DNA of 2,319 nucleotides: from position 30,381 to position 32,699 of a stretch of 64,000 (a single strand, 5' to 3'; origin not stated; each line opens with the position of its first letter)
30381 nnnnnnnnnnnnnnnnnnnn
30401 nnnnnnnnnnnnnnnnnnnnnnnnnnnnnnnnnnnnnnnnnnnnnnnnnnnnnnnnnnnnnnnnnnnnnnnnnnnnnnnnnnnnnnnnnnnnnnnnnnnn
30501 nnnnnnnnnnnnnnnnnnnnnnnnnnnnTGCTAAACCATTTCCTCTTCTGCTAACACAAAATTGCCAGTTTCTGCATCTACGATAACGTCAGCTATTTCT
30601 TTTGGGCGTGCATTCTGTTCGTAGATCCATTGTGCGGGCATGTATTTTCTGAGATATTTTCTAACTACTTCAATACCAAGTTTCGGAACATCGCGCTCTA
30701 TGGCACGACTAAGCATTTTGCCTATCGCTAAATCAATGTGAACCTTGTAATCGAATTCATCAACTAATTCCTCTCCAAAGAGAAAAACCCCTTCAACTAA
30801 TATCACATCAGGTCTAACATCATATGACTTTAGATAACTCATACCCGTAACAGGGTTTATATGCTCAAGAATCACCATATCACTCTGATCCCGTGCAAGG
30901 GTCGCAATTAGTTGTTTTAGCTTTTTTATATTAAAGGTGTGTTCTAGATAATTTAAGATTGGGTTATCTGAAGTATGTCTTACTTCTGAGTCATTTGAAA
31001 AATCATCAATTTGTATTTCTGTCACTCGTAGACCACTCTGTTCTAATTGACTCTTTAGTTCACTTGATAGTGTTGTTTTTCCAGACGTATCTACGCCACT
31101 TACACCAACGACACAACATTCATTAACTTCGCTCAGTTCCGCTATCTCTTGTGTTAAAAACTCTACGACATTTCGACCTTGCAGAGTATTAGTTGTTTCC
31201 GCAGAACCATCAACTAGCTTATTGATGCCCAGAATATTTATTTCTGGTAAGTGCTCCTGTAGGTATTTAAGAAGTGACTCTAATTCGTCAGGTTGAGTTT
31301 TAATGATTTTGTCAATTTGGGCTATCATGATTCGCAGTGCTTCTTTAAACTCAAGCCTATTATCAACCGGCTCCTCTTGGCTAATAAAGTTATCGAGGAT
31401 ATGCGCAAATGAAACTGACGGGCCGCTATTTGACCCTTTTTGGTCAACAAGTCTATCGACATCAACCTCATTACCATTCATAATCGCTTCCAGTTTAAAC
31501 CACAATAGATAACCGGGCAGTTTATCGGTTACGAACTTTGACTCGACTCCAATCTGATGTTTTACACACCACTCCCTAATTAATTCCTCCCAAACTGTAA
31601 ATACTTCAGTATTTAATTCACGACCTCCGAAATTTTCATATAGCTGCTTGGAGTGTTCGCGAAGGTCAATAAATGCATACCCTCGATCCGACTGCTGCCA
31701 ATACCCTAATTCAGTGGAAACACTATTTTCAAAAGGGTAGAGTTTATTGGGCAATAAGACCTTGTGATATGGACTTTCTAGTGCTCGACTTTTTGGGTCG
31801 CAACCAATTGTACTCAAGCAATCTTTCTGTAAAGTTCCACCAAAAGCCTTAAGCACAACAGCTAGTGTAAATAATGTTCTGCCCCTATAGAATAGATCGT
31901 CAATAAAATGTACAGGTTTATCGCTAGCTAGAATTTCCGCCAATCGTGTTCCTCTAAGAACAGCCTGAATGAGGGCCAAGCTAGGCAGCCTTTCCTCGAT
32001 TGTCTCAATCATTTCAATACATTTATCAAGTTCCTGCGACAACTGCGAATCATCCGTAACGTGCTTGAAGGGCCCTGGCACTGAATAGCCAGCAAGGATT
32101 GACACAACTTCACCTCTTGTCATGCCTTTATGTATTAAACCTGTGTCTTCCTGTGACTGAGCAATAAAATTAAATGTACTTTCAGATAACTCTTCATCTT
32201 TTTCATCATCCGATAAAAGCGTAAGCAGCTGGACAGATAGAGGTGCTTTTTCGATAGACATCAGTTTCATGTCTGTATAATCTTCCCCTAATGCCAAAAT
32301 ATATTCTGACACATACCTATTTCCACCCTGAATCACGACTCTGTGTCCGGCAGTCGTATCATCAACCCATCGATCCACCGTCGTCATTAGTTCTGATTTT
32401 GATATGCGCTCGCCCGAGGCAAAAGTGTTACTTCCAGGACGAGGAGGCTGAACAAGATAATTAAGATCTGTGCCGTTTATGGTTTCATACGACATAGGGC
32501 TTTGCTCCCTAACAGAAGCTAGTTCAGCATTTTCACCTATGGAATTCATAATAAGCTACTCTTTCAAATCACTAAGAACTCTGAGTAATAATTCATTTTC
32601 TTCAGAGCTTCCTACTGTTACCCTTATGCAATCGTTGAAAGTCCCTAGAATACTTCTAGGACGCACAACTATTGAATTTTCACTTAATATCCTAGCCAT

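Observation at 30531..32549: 672-aa fusion of a PRTase-like region and a uridine-kinase-family domain in reversed order with a ~260-aa unknown linker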

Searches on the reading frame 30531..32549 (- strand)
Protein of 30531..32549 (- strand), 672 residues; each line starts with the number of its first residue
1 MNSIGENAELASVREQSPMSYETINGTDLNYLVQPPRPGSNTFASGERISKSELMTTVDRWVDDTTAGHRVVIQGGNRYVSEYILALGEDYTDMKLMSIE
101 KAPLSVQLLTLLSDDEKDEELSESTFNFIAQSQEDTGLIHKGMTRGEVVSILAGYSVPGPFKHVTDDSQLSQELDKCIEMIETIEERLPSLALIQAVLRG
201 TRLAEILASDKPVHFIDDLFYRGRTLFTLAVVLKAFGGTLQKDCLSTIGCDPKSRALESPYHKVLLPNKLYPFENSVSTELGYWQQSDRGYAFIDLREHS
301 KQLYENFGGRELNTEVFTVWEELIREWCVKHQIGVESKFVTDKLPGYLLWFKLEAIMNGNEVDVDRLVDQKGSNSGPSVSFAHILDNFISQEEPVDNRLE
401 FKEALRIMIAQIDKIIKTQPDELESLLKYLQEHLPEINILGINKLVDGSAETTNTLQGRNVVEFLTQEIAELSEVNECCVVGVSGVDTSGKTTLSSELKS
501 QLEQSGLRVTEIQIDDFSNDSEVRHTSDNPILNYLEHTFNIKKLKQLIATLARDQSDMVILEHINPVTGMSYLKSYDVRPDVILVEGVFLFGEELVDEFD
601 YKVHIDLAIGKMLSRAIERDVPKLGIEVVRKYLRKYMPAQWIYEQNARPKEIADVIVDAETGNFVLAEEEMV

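Call 3: search_protein_families(library=pfam, proteins=[window:30531-32549:-], max_evalue=1)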
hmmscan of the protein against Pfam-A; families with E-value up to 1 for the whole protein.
window:30531-32549:- (672 aa): 10 families
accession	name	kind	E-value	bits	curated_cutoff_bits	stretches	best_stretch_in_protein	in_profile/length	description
PF00485.24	PRK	-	2.7e-05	24.5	22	1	480-627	1-157/196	Phosphoribulokinase / Uridine kinase family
PF13238.12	AAA_18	-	0.00046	21.1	29.4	1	481-577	1-69/128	AAA domain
PF03308.22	MeaB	-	0.0016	18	23.1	1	475-518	30-73/273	Methylmalonyl Co-A mutase-associated GTPase MeaB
PF01656.29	CbiA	-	0.0023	18.3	25.4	1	489-557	10-71/125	CobQ/CobB/MinD/ParA nucleotide binding domain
PF03205.20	MobB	-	0.0027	18.1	26.6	1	480-513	1-34/133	Molybdopterin guanine dinucleotide synthesis protein B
PF01583.26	APS_kinase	-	0.0047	17.4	21.1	1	478-566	2-84/152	Adenylylsulphate kinase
PF08433.16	KTI12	-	0.021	14.8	22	1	483-572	6-87/271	Chromatin associated protein KTI12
PF13191.12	AAA_16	-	0.022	15.7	32.6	1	477-554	24-85/167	AAA ATPase domain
PF13614.12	AAA_31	-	0.031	14.7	27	1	489-556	13-81/177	AAA domain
PF02223.23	Thymidylate_kin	-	0.14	12.3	27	1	484-509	2-27/185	Thymidylate kinase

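Call 4: search_protein_families(library=ncbifam, proteins=[window:30531-32549:-], max_evalue=1)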
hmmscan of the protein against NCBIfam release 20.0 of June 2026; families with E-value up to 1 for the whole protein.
window:30531-32549:- (672 aa): 20 families
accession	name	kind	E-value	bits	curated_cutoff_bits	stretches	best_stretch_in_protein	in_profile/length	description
NF005807.0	PRK07667.1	equivalog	2.2e-18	66.5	221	1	465-657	6-192/193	kinase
NF004018.0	PRK05480.1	equivalog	2.6e-14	53.2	180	1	475-663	3-191/210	uridine kinase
TIGR00235.1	udk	equivalog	2.9e-13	49.9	220.3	1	476-659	4-187/207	uridine kinase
NF006746.0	PRK09270.1-5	subfamily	7.5e-10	38.1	250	1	462-619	5-168/210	nucleoside/nucleotide kinase family protein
NF005655.0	PRK07429.1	subfamily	1.4e-07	31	236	1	475-658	5-184/326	phosphoribulokinase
NF006085.0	PRK08233.1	equivalog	1.3e-06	28.3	198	1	479-659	6-162/184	hypothetical protein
NF006743.0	PRK09270.1-2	equivalog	0.00063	18.9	227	1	459-519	9-67/217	nucleoside/nucleotide kinase family protein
TIGR00455.1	apsK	equivalog_domain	0.0037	16.9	138.7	1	466-516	6-56/184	adenylyl-sulfate kinase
TIGR00176.1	mobB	equivalog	0.0051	16.9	76.2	1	480-513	1-34/155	molybdopterin-guanine dinucleotide biosynthesis protein B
TIGR00750.1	lao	equivalog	0.0056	15.8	240.75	1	475-518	31-74/300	methylmalonyl Co-A mutase-associated GTPase MeaB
NF005923.0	PRK07933.1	equivalog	0.011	15.1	193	1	480-517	2-39/213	dTMP kinase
NF006744.0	PRK09270.1-3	equivalog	0.021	14.3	281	1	463-619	7-171/213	nucleoside/nucleotide kinase family protein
NF010340.0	PRK13768.1-2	equivalog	0.027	14.2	293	1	480-515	5-40/265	GTPase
NF004190.0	PRK05645.1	equivalog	0.032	13.3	377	1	586-644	224-280/295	lysophospholipid acyltransferase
TIGR02588.1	TIGR02588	hypoth_equivalog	0.035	14.1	95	1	105-158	67-122/122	TIGR02588 family protein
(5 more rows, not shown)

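Call 5: search_solved_structures(query=window:30531-32549:-, max_evalue=10, show_alignments=3)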
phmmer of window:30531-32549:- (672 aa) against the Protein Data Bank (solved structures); distinct sequences matched with E-value up to 10: 14.
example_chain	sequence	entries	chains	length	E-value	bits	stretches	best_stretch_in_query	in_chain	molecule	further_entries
1rz3_A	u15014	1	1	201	1.6e-12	50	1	459-659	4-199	hypothetical protein RBSTP0775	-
6pwz_A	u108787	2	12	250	5.1e-06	28.5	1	477-665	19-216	Uridine-cytidine kinase 2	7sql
1udw_A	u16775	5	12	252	5.2e-06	28.5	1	477-665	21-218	Uridine-cytidine kinase 2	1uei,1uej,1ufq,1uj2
6n53_A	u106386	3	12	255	5.4e-06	28.5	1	477-665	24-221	Uridine-cytidine kinase 2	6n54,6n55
1xrj_A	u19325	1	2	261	5.9e-06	28.3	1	477-665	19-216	Uridine-cytidine kinase 2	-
3asy_A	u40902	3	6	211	1.2e-05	27.3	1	479-661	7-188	Uridine kinase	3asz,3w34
3w8r_A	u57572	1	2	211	1.7e-05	26.8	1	479-661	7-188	Uridine kinase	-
2jeo_A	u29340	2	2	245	0.011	17.6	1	481-665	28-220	URIDINE-CYTIDINE KINASE 1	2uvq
2p0e_A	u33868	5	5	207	0.011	17.5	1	478-550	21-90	Nicotinamide riboside kinase 1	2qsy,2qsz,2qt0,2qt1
9sgf_A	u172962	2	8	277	0.016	17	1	481-665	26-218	Uridine-cytidine kinase 1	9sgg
2qg6_A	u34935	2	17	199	0.017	16.9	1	479-550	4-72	Nicotinamide riboside kinase 1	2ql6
9y3v_K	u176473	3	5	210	0.037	15.8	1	480-641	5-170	Uridine kinase P10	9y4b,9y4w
6ckg_A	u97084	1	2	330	0.22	13.2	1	479-551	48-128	D-glycerate 3-kinase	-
3c8u_A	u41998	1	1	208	0.37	12.5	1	480-616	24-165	Fructokinase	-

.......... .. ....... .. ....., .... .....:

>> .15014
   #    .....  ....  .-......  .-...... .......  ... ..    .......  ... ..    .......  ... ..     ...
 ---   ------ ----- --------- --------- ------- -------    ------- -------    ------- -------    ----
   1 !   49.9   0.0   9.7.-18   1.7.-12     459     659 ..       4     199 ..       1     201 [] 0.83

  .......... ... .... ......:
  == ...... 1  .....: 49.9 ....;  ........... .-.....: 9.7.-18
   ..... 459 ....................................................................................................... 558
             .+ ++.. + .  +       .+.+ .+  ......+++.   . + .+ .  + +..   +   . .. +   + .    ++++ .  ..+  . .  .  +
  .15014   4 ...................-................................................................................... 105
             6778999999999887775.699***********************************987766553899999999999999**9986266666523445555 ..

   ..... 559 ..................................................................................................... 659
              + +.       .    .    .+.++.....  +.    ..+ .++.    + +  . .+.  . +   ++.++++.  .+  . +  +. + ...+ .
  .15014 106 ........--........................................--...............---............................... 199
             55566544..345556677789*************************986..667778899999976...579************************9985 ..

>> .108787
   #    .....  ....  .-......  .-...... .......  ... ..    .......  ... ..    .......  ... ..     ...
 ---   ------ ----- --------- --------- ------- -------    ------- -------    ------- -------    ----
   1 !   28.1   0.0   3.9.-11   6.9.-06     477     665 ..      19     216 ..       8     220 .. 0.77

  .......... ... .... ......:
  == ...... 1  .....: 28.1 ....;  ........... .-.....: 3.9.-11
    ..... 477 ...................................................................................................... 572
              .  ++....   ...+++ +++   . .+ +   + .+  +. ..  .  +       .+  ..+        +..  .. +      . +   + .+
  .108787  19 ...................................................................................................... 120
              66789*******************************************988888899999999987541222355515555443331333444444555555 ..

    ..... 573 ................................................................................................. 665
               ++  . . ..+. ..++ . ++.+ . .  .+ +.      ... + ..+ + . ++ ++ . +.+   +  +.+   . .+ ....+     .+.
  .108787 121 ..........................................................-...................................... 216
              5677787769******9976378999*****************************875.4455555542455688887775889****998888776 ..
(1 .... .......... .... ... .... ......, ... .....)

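Call 6: find_homologous_proteins(query=window:30531-32549:-, max_evalue=0.001)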
Query window:30531-32549:- (672 aa): 19 proteins with E <= 0.001 among 8000 candidates.
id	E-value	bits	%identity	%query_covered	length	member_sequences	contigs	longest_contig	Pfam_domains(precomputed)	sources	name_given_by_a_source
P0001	0.0e+0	1502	100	100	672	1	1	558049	-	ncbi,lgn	-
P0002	2.7e-133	464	40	93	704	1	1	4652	PF03308.23,PF13191.13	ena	-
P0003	5.1e-131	456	39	93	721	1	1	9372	PF00485.25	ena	-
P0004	1.4e-130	455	39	93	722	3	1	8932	PF00485.25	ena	-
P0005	3.1e-130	454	39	93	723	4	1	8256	-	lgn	-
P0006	1.4e-129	452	39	93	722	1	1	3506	PF00485.25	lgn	-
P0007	2.1e-128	448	39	93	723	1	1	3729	PF00485.25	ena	-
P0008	6.1e-128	446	39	93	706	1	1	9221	-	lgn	-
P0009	1.9e-126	441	38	93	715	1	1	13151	PF00485.25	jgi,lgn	jgi:uridine kinase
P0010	2.5e-126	441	38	93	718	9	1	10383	PF00485.25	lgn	-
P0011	2.6e-95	338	34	82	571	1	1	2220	PF00485.25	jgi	jgi:uridine kinase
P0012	5.3e-80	288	39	61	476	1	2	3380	-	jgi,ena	-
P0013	5.7e-76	275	37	64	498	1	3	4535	-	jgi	jgi:hypothetical protein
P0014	2.0e-67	246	38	57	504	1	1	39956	-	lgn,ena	-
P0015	4.9e-66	242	36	62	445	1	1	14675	-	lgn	-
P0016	2.8e-51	193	33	61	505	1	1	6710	-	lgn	-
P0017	3.8e-50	189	32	61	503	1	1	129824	-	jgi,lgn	jgi:hypothetical protein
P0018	1.1e-42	165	27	62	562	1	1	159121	-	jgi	jgi:hypothetical protein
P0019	1.8e-31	128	29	55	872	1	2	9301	-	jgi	-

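Call 7: search_protein_families(library=phrogs, proteins=[window:30531-32549:-], max_evalue=0.1)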
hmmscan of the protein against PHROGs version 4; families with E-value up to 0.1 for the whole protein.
window:30531-32549:- (672 aa): 3 families
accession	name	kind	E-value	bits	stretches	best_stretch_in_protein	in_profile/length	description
phrog_761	-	other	0.012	16.3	1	483-512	24-53/362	thymidylate kinase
phrog_8614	-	unknown function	0.078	13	0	453-521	19-84/489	-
phrog_24700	-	unknown function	0.1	13.7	0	468-515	107-154/221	-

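Call 8: search_protein_families(library=padloc, proteins=[window:30531-32549:-], max_evalue=0.1)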
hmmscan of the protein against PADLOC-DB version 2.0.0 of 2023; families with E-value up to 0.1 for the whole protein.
window:30531-32549:- (672 aa): 1 family
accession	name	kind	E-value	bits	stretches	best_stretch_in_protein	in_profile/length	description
PDLC02911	VakA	-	0.008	14.8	1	484-506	8-30/163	-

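Call 14: find_encoding_contigs(protein=P0017, flank=8000, max_places=2)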
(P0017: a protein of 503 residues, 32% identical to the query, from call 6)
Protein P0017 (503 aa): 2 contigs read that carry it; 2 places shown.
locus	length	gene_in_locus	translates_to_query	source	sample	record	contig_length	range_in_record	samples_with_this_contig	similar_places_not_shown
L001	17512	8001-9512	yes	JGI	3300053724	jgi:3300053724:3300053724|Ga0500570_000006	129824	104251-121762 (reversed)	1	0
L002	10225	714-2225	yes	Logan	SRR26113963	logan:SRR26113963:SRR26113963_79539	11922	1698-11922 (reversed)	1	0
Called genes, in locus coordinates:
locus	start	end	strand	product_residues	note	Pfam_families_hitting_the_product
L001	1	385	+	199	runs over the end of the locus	-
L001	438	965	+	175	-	-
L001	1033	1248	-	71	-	-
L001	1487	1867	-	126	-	-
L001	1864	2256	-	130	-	-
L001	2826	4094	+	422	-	-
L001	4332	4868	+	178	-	-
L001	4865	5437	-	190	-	-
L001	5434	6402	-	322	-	-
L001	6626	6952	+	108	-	-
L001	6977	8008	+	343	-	PF00155:Aminotran_1_2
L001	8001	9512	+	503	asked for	-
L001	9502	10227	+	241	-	-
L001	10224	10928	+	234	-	PF01928:CYTH (weak)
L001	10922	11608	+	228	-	-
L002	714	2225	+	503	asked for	-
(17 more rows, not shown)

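Call 15: find_encoding_contigs(protein=P0018, flank=8000, max_places=2)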
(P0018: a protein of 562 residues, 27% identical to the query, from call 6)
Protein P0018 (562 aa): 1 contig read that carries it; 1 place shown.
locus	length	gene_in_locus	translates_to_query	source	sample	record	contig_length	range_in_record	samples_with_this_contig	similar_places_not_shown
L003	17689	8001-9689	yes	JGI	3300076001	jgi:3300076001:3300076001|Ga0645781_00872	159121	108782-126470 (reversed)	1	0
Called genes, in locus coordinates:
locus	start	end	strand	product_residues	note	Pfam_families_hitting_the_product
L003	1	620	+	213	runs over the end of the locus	PF12161:HsdM_N, PF02384:N6_Mtase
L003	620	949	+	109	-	PF02384:N6_Mtase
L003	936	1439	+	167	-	PF02384:N6_Mtase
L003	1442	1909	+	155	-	-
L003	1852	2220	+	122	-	-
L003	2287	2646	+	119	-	PF00072:Response_reg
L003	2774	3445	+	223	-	-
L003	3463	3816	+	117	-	-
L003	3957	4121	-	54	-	-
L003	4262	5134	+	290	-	PF10294:Methyltransf_16, PF02475:TRM5-TYW2_MTfase (weak), PF13489:Methyltransf_23 (weak), PF03602:Cons_hypoth95, PF05175:MTS, PF06325:PrmA, PF13847:Methyltransf_31, PF13649:Methyltransf_25, +3 more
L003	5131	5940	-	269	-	PF01978:TrmB, PF12840:HTH_20 (faint)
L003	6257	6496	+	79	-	PF13560:HTH_31 (weak), PF01381:HTH_3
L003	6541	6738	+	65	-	-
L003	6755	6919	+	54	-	-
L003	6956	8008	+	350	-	PF00155:Aminotran_1_2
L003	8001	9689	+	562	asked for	-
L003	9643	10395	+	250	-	PF01928:CYTH (weak)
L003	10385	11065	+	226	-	-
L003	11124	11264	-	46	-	-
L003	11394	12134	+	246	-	-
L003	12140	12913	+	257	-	PF08843:AbiEii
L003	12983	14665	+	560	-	-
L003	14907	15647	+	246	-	-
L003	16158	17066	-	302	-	PF14206:Cys_rich_CPCC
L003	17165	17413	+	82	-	PF12762:DDE_Tnp_IS1595 (weak)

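Call 17: find_encoding_contigs(protein=P0014, flank=8000, max_places=2)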
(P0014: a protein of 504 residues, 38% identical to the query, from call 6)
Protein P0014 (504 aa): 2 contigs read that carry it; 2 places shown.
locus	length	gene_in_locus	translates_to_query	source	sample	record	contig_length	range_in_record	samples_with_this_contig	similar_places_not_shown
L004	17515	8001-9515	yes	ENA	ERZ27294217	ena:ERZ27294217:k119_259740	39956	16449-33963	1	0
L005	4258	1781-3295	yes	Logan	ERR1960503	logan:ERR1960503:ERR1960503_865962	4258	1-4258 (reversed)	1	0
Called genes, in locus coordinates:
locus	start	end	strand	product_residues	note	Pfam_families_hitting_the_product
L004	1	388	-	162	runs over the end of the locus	PF26580:Mtb12_C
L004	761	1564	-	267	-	PF13521:AAA_28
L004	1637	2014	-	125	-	-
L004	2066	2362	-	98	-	-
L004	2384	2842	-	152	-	-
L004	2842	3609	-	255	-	PF01145:Band_7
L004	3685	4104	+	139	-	-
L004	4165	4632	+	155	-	-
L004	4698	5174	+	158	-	-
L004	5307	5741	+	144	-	-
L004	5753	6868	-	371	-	PF04188:Mannosyl_trans2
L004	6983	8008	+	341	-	PF00155:Aminotran_1_2, PF04864:Alliinase_C (weak)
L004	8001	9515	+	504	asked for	-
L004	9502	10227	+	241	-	PF01928:CYTH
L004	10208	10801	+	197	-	-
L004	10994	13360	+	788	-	PF04313:HSDR_N (weak), PF04851:ResIII, PF00270:DEAD, PF18766:SWI2_SNF2, PF00271:Helicase_C (weak)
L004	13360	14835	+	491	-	PF12161:HsdM_N (weak), PF02384:N6_Mtase, PF07669:Eco57I (weak), PF01170:UPF0020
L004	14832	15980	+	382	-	PF01420:Methylase_S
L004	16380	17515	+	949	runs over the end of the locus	PF01743:PolyA_pol, PF12627:PolyA_pol_RNAbd, PF04326:SLFN_AlbA_2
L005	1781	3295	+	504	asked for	-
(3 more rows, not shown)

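Call 18: find_encoding_contigs(protein=P0009, flank=8000, max_places=2)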
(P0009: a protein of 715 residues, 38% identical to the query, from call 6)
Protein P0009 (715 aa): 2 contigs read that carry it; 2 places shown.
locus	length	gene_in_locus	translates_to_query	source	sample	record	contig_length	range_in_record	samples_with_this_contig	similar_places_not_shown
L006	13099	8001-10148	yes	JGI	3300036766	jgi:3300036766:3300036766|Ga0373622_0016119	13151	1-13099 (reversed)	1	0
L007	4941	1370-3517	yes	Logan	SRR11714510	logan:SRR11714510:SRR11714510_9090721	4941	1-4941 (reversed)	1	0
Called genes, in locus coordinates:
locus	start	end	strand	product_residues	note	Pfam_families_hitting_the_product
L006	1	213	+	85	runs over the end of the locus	PF02887:PK_C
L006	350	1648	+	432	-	PF00162:PGK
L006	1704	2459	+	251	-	PF00121:TIM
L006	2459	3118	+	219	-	-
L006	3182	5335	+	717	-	PF00580:UvrD-helicase, PF13086:AAA_11 (weak), PF13245:AAA_19, PF13604:AAA_30 (faint), PF01443:Viral_helicase1 (faint), PF13361:UvrD_C, PF13538:UvrD_C_2, PF21196:PcrA_UvrD_tudor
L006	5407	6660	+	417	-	PF03990:DUF348, PF07501:G5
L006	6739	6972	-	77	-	-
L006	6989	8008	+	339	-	PF00155:Aminotran_1_2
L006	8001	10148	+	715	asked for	PF00485:PRK (weak)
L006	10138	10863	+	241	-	PF01928:CYTH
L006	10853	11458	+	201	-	-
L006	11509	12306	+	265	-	PF00398:RrnaAD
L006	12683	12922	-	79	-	-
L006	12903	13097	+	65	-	?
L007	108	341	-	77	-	-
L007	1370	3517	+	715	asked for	PF00485:PRK (weak)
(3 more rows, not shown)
